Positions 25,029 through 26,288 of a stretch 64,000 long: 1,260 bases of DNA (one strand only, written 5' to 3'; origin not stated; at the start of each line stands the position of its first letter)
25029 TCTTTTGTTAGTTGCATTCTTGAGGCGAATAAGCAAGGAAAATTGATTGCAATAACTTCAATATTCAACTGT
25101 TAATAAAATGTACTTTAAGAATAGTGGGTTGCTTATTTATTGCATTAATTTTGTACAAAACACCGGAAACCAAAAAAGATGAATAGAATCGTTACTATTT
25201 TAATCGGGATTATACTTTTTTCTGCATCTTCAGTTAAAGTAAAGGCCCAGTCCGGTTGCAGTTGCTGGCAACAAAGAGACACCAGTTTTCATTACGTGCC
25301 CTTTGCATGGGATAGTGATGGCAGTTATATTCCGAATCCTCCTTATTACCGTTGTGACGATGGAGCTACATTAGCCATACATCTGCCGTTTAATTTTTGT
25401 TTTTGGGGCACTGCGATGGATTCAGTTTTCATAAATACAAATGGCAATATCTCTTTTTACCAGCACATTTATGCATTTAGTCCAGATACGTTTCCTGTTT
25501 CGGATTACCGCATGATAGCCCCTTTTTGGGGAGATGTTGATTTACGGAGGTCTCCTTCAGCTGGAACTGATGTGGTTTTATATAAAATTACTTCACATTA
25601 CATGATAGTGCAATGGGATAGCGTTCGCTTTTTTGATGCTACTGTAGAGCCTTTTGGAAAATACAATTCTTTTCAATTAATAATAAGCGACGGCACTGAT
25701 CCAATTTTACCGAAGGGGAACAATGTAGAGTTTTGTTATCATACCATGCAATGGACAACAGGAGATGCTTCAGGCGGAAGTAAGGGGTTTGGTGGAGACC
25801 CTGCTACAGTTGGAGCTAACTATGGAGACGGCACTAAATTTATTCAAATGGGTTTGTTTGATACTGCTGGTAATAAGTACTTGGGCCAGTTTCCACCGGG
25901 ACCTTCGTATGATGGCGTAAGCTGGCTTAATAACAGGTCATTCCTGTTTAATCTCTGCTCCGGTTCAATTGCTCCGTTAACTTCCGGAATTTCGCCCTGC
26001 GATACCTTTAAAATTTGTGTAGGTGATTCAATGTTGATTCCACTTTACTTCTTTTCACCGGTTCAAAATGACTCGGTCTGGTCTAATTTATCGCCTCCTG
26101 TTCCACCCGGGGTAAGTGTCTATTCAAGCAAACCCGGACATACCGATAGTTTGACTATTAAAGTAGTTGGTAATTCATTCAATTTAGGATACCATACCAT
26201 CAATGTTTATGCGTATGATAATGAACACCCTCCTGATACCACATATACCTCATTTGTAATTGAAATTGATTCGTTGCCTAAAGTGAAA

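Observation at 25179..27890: Bacterial NIDO (nidogen) domain on a T9SS type B cargo protein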

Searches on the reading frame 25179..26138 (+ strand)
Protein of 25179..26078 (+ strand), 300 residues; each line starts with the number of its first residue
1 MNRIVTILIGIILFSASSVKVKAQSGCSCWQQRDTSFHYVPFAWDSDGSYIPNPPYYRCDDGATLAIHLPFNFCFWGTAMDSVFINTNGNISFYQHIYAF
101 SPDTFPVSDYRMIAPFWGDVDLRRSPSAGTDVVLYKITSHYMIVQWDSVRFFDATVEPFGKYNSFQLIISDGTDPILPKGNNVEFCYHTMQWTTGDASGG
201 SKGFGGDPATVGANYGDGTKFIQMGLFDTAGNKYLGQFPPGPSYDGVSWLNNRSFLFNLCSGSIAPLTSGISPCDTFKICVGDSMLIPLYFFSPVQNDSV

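Call 6: search_protein_families(library=pfam, proteins=[window:25179-26078:+], max_evalue=10)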
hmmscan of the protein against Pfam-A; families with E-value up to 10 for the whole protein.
window:25179-26078:+ (300 aa): 1 family
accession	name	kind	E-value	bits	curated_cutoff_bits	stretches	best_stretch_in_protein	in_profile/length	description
PF06119.19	NIDO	-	5.4e-20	72.6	25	1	81-223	1-156/186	Nidogen-like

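Call 7: find_homologous_proteins(query=window:25179-26078:+, max_evalue=0.001)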
Query window:25179-26078:+ (300 aa): 359 proteins with E <= 0.001 among 898 candidates; the best 120 are listed.
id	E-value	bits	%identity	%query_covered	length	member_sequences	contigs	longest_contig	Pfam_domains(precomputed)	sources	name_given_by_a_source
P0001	1.3e-106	374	58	100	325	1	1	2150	PF06119.20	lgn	-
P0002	1.4e-97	345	57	94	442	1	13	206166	PF18962.8,PF06119.20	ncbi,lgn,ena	-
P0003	1.0e-92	329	60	85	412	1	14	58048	PF18962.8,PF06119.20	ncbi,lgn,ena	-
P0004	1.2e-82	296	48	100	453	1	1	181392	PF18962.8,PF06119.20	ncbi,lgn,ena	-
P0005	5.4e-74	267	49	92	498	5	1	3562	PF06119.20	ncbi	ncbi:MAG TPA: nidogen-like domain-containing protein, partial [Bacteroidia bacterium]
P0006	1.2e-73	266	47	97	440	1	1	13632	PF18962.8,PF06119.20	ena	-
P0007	2.7e-73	265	47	93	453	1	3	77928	PF18962.8,PF06119.20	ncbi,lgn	-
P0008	2.2e-72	262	49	92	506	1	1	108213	PF18962.8,PF06119.20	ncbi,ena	-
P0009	1.1e-71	260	48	93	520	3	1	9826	PF06119.20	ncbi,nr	ncbi:MAG TPA: nidogen-like domain-containing protein, partial [Bacteroidia bacterium]|nr:nidogen-lik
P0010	4.1e-71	258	50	90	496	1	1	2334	PF18962.8,PF06119.20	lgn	-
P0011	1.4e-70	256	48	92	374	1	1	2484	PF06119.20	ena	-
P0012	2.9e-69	252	48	90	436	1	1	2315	PF18962.8,PF06119.20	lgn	-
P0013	5.2e-69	251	47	89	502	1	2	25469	PF18962.8,PF06119.20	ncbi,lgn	-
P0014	9.8e-69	250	48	94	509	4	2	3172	PF18962.8,PF06119.20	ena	-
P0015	1.6e-68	249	47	94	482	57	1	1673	PF18962.8,PF06119.20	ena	-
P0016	2.5e-68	249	49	93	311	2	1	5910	PF06119.20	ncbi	ncbi:MAG: nidogen-like domain-containing protein, partial [Bacteroidia bacterium]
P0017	3.7e-68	248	47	92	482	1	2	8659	PF18962.8,PF06119.20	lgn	-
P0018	8.6e-68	247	45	89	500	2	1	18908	PF18962.8,PF06119.20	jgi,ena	-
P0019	1.3e-67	246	47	93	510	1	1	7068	PF18962.8,PF06119.20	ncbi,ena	-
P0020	1.5e-67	246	50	87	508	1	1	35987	PF18962.8,PF06119.20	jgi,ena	jgi:hypothetical protein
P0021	2.0e-67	246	45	93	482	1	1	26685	PF18962.8,PF06119.20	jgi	jgi:hypothetical protein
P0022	4.3e-67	245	48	91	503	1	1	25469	PF18962.8,PF06119.20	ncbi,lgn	-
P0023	4.9e-67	244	50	87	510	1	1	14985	PF18962.8,PF06119.20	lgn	-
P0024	7.9e-67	244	45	89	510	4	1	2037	PF18962.8,PF06119.20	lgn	-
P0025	1.1e-66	243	46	97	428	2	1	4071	PF18962.8,PF06119.20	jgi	jgi:hypothetical protein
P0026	1.7e-66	243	46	89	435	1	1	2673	PF18962.8,PF06119.20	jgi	jgi:hypothetical protein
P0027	1.8e-66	243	50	89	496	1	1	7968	PF18962.8,PF06119.20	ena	-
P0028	1.6e-65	239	48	92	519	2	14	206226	PF18962.8,PF06119.20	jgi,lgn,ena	jgi:hypothetical protein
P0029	2.0e-65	239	43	99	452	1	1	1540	PF06119.20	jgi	jgi:hypothetical protein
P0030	2.5e-65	239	47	91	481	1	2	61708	PF18962.8,PF06119.20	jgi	jgi:hypothetical protein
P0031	3.1e-65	238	47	89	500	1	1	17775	PF18962.8,PF06119.20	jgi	jgi:hypothetical protein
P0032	4.0e-65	238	45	94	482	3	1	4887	PF18962.8,PF06119.20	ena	-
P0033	4.1e-65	238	47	93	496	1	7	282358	PF18962.8,PF06119.20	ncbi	ncbi:MAG: nidogen-like domain-containing protein [Bacteroidia bacterium]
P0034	1.2e-64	237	46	91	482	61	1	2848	PF18962.8,PF06119.20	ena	-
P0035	1.2e-64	237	46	95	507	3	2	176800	PF18962.8,PF06119.20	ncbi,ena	-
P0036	1.3e-64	236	49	88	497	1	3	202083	PF18962.8,PF06119.20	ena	-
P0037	2.0e-64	236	47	88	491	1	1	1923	PF18962.8,PF06119.20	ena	-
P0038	2.0e-64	236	45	93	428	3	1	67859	PF06119.20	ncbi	ncbi:MAG: hypothetical protein R2850_09795 [Bacteroidia bacterium]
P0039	3.1e-64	235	50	77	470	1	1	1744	PF00801.27,PF13585.13,PF06119.20,PF18911.7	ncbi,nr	ncbi:MAG TPA: gliding motility-associated C-terminal domain-containing protein, partial [Bacteroidia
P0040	3.6e-64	235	49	91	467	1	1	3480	PF06119.20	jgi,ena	jgi:hypothetical protein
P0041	4.3e-64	235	48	91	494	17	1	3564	PF18962.8,PF06119.20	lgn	-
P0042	4.3e-64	235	45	91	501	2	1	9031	PF18962.8,PF06119.20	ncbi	ncbi:hypothetical protein BH11BAC1_BH11BAC1_17280 [soil metagenome]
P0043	9.4e-64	234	45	91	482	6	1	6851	PF18962.8,PF06119.20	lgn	-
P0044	1.1e-63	233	48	90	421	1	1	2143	PF06119.20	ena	-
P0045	2.0e-63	233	51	83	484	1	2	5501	PF18962.8,PF06119.20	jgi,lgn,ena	-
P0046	3.5e-63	232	51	81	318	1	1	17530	PF06119.20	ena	-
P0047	4.4e-63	231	46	89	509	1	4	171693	PF18962.8,PF06119.20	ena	-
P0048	4.7e-63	231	48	89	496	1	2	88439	PF18962.8,PF06119.20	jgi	jgi:hypothetical protein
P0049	5.0e-63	231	49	90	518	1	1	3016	PF18962.8,PF06119.20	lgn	-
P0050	1.2e-62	230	47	88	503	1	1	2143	PF18962.8,PF06119.20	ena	-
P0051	1.6e-62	230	49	88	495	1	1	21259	PF18962.8,PF06119.20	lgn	-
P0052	2.5e-62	229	45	97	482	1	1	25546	PF18962.8,PF06119.20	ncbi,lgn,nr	ncbi:MAG: T9SS type A sorting domain-containing protein [Bacteroidetes bacterium]|nr:T9SS type A sor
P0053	2.5e-62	229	48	90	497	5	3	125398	PF18962.8,PF06119.20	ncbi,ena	-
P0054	4.4e-62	228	53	73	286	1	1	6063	PF06119.20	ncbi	ncbi:MAG: hypothetical protein Fur0041_19960 [Bacteroidia bacterium]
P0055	4.8e-62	228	47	86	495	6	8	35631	PF18962.8,PF06119.20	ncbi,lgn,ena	-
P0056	5.1e-62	228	44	99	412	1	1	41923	PF06119.20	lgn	-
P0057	1.1e-61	227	47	86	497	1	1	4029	PF18962.8,PF06119.20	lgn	-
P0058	2.8e-61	225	46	89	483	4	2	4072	PF18962.8,PF06119.20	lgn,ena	-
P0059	3.0e-61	225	47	92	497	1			PF18962.8,PF06119.20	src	-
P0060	3.1e-61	225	45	95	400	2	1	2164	PF06119.20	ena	-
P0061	2.2e-60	223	45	89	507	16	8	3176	PF18962.8,PF06119.20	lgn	-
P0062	9.3e-60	221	46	87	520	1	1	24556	PF18962.8,PF06119.20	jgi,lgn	-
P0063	1.1e-59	220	50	73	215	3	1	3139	PF06119.20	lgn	-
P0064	1.4e-59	220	46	84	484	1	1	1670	PF18962.8,PF06119.20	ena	-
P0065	3.1e-59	219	43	95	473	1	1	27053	PF18962.8,PF06119.20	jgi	jgi:hypothetical protein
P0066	3.3e-59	219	44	82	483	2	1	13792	PF18962.8,PF06119.20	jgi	jgi:hypothetical protein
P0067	3.6e-59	219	44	95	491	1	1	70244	PF18962.8,PF06119.20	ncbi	ncbi:MAG: nidogen-like domain-containing protein [Bacteroidota bacterium]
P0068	8.3e-59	217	47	86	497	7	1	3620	PF18962.8,PF06119.20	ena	-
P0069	1.3e-58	217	45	95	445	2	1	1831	PF18962.8,PF06119.20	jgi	jgi:hypothetical protein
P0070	1.5e-58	217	45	89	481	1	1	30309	PF18962.8,PF06119.20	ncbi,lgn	-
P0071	1.6e-58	216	45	87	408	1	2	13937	PF18962.8,PF06119.20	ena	-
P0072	2.1e-58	216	47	89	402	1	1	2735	PF06119.20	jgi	jgi:hypothetical protein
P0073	3.5e-58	215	45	89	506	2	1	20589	PF18962.8,PF06119.20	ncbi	ncbi:MAG: nidogen-like domain-containing protein [Bacteroidota bacterium]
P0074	5.1e-58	215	45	89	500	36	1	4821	PF18962.8,PF06119.20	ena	-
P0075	8.7e-58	214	43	95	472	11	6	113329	PF18962.8,PF06119.20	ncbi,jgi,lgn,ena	jgi:hypothetical protein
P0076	1.6e-57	213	44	86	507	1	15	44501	PF18962.8,PF06119.20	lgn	-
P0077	2.3e-57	213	45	89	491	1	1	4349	PF18962.8,PF06119.20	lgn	-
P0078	5.8e-57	211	47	86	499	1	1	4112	PF18962.8,PF06119.20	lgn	-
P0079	5.9e-57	211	48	80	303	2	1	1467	PF06119.20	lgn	-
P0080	6.5e-57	211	46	90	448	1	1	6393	PF25470.2,PF06119.20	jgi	-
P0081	6.6e-57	211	47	81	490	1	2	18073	PF06119.20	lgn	-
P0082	7.2e-57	211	45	94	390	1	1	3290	PF06119.20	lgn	-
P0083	7.9e-57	211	45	87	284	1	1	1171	PF06119.20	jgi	jgi:hypothetical protein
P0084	8.0e-57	211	44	91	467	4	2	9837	PF18962.8,PF06119.20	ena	-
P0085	1.1e-56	210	46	85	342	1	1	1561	PF06119.20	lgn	-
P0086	1.2e-56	210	46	84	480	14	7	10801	PF18962.8,PF06119.20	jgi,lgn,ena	-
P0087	1.4e-56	210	44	88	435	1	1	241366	PF06119.20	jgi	jgi:hypothetical protein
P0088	1.5e-56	210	46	87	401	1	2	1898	PF06119.20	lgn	-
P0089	1.6e-56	210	43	89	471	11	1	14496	PF18962.8,PF06119.20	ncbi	ncbi:MAG: nidogen-like domain-containing protein [Flavobacteriales bacterium]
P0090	2.0e-56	210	44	89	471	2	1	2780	PF18962.8,PF06119.20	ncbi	ncbi:MAG: nidogen-like domain-containing protein [Flavobacteriales bacterium]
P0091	4.0e-56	209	44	90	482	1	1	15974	PF18962.8,PF06119.20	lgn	-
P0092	4.2e-56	209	45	87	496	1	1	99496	PF18962.8,PF06119.20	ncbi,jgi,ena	jgi:hypothetical protein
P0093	4.9e-56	208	44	89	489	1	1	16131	PF18962.8,PF06119.20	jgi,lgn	jgi:hypothetical protein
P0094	5.3e-56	208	44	88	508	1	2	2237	PF18962.8,PF06119.20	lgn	-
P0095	5.4e-56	208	43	88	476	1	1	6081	PF18962.8,PF06119.20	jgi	jgi:Secretion system C-terminal sorting domain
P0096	5.7e-56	208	45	87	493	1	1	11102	PF18962.8,PF06119.20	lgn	-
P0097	7.8e-56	208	47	85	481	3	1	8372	PF18962.8,PF06119.20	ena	-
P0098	9.1e-56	207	42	91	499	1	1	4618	PF06119.20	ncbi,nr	ncbi:MAG: hypothetical protein HYZ43_10300 [Flavobacteriia bacterium]|nr:hypothetical protein [Flavo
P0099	9.8e-56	207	46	88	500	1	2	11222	PF18962.8,PF06119.20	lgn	-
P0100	1.0e-55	207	44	89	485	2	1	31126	PF18962.8,PF06119.20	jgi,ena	-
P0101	1.3e-55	207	44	89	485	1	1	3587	PF18962.8,PF06119.20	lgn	-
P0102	1.7e-55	206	45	87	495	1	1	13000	PF18962.8,PF06119.20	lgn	-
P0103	2.1e-55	206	42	92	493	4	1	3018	PF18962.8,PF06119.20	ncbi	-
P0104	2.4e-55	206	41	89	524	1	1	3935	PF06119.20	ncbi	-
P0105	3.0e-55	206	43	92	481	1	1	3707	PF18962.8,PF06119.20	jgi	jgi:hypothetical protein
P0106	3.1e-55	206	40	94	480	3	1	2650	PF18962.8,PF06119.20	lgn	-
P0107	4.4e-55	205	45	87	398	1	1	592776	PF06119.20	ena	-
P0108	7.4e-55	204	46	88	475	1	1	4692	PF18962.8,PF06119.20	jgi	-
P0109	9.0e-55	204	43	89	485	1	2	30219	PF18962.8,PF06119.20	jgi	jgi:hypothetical protein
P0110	9.2e-55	204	44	89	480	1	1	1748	PF06119.20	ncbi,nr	ncbi:MAG TPA: hypothetical protein PK760_10010, partial [Flavobacteriales bacterium]|nr:hypothetical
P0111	9.5e-55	204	41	100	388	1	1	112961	PF06119.20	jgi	jgi:nidogen-like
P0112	1.1e-54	204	54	67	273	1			PF06119.20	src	-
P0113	1.2e-54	204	45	88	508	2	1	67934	PF18962.8,PF06119.20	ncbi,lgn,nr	ncbi:MAG: hypothetical protein JWP12_3349 [Bacteroidetes bacterium]|nr:hypothetical protein [Bactero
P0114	1.3e-54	204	42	96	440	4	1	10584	PF18962.8,PF06119.20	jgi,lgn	jgi:hypothetical protein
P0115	7.7e-54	201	48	84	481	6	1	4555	PF18962.8,PF06119.20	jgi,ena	-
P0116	8.1e-54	201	43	89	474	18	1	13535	PF18962.8,PF06119.20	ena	-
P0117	8.1e-54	201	44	86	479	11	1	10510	PF18962.8,PF06119.20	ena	-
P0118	8.6e-54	201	41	94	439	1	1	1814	PF18962.8,PF06119.20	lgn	-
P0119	8.8e-54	201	46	78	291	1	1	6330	PF06119.20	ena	-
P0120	1.1e-53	201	43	88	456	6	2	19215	PF18962.8,PF06119.20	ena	-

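Call 11: search_solved_structures(query=window:25179-26078:+, max_evalue=10, show_alignments=2)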
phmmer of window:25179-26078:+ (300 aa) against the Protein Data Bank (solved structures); distinct sequences matched with E-value up to 10: 1.
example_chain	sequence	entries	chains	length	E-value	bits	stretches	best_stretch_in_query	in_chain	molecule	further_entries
7d0j_O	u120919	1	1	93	0.3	13.4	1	192-253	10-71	Photosystem I subunit O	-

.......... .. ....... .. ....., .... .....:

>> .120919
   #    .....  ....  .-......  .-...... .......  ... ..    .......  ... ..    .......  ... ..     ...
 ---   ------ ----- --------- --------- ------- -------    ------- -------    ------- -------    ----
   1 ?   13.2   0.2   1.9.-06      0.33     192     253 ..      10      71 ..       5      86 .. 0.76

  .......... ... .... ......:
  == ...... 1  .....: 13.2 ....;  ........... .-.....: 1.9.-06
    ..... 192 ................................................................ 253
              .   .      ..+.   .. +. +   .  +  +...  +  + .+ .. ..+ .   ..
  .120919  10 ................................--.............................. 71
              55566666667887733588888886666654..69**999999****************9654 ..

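Call 21: predict_structure(alignment_id=A1)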
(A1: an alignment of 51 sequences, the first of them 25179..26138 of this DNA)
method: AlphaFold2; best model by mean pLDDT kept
length: 320 residues; sequences in the alignment: 51
mean_pLDDT: 84.6   pTM: 0.83
mean pLDDT of the five models: 84.6, 84.0, 83.7, 83.2, 82.2
residues with pLDDT >= 90: 178; 70-90: 88; 50-70: 40; < 50: 14
segments of 3 or more residues with pLDDT < 50: 14-26
pLDDT, mean of each block of 10 residues (from residue 1): 54 48 57 96 86 89 96 97 97 95 91 96 75 96 96 70 96 92 95 90 93 94 94 88 91 92 77 64 79 78 70 70
secondary structure, 60 per line:
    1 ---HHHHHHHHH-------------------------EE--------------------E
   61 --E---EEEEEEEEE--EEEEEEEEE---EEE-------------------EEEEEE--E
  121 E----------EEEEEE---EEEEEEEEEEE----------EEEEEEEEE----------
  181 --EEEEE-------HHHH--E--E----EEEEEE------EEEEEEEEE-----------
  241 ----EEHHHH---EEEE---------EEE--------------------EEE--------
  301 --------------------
elements in order: H4-12 E67-75 E78-86 E90-92 E112-117 E132-137 E141-151 E162-170 E183-187 H195-198 E209-214 E221-229 H247-250 E254-257 E267-269 E290-292

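Call 28: search_solved_structures(query=A1, max_evalue=1, show_alignments=3)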
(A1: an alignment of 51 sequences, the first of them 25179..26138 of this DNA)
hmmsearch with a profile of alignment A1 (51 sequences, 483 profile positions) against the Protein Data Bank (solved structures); distinct sequences matched with E-value up to 1: 27.
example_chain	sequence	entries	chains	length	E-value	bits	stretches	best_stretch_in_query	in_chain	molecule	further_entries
5jvk_A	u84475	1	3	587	2.1e-08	36.9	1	386-481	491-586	Uncharacterized protein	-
8glk_D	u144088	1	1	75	1.9e-07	33.7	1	409-481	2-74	Endonuclease I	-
7pzj_A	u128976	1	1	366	1.1e-06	31.2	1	383-473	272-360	Lipase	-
8glj_D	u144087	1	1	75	1.1e-06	31.1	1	409-481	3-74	Por secretion system C-terminal sorting domain-containing protein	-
5uyt_A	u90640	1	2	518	4.8e-06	29.1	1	386-481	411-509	Ice-binding protein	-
5szq_A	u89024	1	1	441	2.5e-05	26.7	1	313-417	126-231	Protocadherin gamma-A4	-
8h97_A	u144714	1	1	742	0.00013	24.3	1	368-481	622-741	Beta-agarase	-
5szo_A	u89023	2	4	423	0.00029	23.2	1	311-397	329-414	Protocadherin Gamma B7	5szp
5v5x_A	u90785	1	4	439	0.00029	23.2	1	311-414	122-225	MCG133388, isoform CRA_y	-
5szn_A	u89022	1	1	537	0.0052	19.1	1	331-434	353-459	Protocadherin gamma A9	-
8qb1_A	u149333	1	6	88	0.014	17.6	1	409-481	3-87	Mirolase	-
5szl_A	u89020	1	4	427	0.015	17.6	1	325-397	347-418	PROTOCADHERIN GAMMA A1 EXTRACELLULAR CADHERIN DOMAINS 1-4, Protein Pcdhga1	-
7t3s_A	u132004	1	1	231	0.015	17.5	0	307-394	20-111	Cadherin-23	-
5tfm_A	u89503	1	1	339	0.018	17.3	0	323-399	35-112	Cadherin-23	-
6pim_A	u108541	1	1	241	0.041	16.1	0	349-397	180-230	Protocadherin-1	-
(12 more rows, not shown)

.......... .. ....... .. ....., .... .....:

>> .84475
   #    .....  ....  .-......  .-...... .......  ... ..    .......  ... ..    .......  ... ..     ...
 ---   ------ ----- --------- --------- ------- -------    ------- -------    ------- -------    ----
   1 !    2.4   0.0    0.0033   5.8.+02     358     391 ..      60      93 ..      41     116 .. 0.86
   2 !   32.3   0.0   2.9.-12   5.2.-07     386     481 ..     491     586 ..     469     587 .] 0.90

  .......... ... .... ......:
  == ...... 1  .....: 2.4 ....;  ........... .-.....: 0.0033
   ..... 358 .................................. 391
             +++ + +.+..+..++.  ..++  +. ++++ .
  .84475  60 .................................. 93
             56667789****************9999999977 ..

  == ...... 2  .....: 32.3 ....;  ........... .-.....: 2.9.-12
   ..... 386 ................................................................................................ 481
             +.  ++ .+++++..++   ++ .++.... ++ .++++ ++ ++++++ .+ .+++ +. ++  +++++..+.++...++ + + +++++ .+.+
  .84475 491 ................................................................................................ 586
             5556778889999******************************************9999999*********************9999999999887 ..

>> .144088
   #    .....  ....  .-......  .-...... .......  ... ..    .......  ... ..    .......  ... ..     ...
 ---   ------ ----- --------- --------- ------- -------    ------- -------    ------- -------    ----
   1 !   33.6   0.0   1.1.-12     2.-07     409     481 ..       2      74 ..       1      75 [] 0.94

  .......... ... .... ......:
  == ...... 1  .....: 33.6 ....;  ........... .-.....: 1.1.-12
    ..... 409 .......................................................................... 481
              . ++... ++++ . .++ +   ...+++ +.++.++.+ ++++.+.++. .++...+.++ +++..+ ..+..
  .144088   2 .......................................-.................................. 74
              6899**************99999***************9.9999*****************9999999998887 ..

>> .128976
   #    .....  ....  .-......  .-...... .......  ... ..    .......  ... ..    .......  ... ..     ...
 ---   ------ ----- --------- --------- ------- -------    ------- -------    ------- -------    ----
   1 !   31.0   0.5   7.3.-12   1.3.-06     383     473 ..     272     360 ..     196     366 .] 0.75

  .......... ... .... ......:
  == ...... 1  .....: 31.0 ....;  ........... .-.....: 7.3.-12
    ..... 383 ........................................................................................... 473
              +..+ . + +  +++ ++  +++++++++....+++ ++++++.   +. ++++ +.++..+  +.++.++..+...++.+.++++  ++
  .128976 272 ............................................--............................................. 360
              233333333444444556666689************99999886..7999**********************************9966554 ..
